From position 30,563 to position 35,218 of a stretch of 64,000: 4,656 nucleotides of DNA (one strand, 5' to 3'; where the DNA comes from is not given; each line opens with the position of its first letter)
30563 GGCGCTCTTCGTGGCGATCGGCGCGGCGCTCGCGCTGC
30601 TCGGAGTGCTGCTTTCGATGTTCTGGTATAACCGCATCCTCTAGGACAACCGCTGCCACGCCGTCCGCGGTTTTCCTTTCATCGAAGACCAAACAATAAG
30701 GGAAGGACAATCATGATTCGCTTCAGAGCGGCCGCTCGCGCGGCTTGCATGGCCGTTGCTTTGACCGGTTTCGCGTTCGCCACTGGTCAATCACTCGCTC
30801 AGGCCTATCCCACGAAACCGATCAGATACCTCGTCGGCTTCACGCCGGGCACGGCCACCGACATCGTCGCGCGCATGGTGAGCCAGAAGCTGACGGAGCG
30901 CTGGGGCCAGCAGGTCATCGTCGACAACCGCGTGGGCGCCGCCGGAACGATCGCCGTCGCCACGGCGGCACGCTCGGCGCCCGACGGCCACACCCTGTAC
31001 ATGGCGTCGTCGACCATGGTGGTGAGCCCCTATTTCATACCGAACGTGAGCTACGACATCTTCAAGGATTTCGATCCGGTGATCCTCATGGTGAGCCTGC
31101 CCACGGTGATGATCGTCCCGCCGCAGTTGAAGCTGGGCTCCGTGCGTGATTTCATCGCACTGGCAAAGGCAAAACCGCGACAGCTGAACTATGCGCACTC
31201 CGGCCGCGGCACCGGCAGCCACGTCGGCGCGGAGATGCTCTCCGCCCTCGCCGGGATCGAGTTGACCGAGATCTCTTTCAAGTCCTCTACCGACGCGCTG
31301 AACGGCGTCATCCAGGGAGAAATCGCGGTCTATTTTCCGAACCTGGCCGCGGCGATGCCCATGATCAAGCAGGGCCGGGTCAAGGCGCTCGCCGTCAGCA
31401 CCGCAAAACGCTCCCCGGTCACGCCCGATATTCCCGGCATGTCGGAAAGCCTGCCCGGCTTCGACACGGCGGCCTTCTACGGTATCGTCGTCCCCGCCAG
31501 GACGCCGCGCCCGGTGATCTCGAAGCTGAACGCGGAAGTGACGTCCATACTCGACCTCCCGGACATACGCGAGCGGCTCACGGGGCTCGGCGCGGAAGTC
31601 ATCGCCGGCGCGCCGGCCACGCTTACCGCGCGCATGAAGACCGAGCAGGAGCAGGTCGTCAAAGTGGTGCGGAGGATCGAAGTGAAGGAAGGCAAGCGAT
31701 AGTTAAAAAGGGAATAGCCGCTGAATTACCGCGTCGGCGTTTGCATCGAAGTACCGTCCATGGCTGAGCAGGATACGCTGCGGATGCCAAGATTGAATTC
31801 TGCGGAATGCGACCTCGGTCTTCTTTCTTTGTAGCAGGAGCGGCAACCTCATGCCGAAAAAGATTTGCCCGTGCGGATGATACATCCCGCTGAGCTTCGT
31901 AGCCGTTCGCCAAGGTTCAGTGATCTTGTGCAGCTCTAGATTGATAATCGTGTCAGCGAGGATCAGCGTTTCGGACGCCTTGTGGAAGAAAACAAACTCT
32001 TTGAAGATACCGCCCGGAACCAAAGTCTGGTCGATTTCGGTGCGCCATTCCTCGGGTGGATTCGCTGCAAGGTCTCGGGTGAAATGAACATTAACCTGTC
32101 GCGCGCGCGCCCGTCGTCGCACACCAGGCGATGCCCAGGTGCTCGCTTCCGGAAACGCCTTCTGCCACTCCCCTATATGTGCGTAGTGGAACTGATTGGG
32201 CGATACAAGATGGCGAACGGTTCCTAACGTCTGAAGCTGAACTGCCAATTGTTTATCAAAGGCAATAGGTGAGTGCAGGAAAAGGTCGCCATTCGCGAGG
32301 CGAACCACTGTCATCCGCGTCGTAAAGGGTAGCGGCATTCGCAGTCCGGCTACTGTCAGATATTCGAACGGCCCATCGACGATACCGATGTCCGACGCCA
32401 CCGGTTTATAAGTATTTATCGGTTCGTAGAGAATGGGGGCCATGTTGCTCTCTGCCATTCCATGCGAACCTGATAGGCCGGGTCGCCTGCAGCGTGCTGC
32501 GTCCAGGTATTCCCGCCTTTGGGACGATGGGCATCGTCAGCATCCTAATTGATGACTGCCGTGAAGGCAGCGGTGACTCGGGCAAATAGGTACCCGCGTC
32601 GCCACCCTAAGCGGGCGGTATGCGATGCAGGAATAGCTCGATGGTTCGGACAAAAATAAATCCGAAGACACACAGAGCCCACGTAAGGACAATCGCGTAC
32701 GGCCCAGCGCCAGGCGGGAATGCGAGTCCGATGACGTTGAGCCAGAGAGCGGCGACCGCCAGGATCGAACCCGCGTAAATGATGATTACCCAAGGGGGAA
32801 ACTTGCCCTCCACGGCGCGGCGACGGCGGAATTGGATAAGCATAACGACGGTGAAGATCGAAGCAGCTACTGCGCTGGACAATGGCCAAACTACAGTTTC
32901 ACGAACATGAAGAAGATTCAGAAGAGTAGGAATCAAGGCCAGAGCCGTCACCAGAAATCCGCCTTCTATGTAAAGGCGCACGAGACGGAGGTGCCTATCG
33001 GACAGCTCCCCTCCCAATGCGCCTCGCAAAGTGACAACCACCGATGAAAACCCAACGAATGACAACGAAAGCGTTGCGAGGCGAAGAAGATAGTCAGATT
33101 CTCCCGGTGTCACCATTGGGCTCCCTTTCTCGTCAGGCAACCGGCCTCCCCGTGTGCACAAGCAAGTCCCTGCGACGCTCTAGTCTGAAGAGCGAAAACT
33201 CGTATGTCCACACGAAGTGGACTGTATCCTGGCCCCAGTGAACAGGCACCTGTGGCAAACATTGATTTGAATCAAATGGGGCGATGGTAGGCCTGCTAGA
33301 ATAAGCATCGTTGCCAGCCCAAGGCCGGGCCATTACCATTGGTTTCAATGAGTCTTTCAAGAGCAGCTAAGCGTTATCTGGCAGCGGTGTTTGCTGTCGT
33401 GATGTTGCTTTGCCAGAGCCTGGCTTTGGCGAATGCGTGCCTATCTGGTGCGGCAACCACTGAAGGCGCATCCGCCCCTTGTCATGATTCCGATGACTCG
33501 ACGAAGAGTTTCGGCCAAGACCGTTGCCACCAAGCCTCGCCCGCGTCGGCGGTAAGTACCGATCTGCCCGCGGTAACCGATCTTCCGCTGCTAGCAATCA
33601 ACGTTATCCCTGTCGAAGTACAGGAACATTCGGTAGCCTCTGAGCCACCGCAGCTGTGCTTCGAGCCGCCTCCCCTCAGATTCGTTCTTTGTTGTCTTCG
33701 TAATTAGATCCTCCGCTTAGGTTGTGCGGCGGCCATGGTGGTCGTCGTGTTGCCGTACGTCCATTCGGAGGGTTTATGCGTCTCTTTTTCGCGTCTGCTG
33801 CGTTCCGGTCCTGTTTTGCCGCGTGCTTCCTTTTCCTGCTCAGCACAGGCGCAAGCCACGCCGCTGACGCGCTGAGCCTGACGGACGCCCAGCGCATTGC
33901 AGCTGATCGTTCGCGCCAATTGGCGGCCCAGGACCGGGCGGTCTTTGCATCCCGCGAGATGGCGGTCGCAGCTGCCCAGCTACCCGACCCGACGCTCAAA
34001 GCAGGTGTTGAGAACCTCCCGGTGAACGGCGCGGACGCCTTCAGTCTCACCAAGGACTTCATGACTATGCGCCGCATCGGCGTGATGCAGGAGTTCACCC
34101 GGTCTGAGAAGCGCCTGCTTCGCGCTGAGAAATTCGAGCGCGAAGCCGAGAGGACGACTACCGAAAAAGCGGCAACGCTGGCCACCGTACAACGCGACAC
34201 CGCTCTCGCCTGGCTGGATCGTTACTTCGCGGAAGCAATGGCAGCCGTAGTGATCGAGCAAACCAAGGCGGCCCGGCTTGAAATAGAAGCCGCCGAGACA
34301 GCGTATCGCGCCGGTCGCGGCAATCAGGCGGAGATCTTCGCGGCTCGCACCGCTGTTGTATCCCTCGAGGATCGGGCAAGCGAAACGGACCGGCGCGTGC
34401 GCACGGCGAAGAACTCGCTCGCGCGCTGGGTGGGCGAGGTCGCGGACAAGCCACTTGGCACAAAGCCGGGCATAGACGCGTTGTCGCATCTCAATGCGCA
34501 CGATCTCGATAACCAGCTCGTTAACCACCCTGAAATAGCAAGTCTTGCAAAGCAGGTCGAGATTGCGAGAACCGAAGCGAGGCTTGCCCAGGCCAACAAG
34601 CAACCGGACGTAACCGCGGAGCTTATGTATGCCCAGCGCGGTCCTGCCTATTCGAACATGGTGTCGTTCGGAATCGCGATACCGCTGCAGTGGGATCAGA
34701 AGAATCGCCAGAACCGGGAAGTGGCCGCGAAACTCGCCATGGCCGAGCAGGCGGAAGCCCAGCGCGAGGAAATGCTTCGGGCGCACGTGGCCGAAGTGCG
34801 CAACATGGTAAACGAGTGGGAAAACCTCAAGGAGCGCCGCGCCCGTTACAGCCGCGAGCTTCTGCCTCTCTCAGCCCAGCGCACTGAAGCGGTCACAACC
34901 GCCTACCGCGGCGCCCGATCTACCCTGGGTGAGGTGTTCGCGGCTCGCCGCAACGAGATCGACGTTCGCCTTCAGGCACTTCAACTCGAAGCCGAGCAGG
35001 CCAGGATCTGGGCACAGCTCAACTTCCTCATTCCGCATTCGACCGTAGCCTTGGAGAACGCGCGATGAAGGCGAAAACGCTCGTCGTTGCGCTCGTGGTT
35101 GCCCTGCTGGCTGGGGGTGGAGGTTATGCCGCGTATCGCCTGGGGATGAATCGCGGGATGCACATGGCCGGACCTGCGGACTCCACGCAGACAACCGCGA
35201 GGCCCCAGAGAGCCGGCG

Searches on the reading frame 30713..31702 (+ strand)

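Call 14: search_protein_families(library=pfam, proteins=[window:30713-31702:+], max_evalue=0.001)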
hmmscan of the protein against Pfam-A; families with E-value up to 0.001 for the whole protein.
window:30713-31702:+ (329 aa): 1 family
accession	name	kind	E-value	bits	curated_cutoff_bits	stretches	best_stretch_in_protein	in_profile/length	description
PF03401.19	TctC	-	1.2e-57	196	27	1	52-316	1-263/274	Tripartite tricarboxylate transporter family receptor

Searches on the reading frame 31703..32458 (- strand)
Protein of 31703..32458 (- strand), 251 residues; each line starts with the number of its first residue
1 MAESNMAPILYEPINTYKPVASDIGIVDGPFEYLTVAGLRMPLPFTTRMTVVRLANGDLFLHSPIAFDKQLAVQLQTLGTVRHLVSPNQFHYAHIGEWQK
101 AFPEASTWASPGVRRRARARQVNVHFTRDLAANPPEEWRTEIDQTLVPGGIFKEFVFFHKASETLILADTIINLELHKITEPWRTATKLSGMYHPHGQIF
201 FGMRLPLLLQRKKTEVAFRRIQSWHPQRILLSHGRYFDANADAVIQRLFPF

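Call 14: search_protein_families(library=pfam, proteins=[window:31703-32458:-], max_evalue=0.001)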
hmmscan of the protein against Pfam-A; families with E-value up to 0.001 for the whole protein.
window:31703-32458:- (251 aa): 1 family
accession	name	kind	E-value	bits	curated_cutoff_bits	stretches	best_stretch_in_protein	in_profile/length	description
PF14234.11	DUF4336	-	3.6e-15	56.4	28.5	1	46-175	19-166/321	Domain of unknown function (DUF4336)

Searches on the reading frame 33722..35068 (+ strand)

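Call 14: search_protein_families(library=pfam, proteins=[window:33722-35068:+], max_evalue=0.001)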
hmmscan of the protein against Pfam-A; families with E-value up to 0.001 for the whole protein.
window:33722-35068:+ (448 aa): 1 family
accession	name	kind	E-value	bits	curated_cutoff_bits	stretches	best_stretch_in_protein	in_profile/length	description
PF02321.23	OEP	-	1e-29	104.1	22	2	264-437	7-186/187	Outer membrane efflux protein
